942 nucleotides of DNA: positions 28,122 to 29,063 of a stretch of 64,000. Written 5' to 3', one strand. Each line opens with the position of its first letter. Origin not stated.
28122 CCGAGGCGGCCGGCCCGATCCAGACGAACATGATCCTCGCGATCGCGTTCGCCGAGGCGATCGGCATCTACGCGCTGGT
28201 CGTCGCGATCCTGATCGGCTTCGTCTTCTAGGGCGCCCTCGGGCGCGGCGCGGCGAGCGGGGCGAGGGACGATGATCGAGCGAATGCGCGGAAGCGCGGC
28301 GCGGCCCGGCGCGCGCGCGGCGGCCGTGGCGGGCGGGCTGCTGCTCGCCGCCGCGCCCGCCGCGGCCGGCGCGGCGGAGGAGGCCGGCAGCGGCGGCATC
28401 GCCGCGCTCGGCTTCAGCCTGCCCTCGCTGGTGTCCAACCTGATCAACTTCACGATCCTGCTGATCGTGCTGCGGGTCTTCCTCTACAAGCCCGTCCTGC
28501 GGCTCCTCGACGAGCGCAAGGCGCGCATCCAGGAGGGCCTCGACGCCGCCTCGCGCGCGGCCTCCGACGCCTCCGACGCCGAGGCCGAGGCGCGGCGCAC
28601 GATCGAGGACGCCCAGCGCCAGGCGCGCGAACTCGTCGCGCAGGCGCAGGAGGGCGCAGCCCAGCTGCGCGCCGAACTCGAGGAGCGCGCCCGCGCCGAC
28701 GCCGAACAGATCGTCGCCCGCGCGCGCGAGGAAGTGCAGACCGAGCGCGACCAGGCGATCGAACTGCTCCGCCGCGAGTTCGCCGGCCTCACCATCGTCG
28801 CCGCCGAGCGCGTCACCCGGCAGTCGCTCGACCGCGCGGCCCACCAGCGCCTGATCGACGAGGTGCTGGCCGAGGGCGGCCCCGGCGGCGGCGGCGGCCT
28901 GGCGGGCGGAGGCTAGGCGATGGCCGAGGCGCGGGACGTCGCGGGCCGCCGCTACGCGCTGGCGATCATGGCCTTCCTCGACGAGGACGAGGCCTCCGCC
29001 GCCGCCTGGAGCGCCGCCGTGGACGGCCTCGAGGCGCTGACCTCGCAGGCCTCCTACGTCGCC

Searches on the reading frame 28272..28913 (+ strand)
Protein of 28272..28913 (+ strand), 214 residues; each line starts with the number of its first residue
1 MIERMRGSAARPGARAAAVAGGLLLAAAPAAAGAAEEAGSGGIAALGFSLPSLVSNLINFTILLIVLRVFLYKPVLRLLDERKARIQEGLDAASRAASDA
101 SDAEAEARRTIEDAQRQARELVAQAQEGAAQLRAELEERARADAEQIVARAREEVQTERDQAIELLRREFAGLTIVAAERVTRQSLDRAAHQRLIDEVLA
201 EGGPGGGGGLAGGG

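Call 46: search_protein_families(library=pfam, proteins=[window:28272-28913:+], max_evalue=0.01)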
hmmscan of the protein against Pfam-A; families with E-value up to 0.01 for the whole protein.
window:28272-28913:+ (214 aa): 2 families
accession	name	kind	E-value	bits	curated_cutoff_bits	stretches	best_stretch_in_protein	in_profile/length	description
PF00430.23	ATP-synt_B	-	3.8e-27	95.4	28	1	53-181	2-130/132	ATP synthase B/B' CF(0)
PF16999.10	V-ATPase_G_2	-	4.1e-05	24.6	28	1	75-168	6-100/104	Vacuolar (H+)-ATPase G subunit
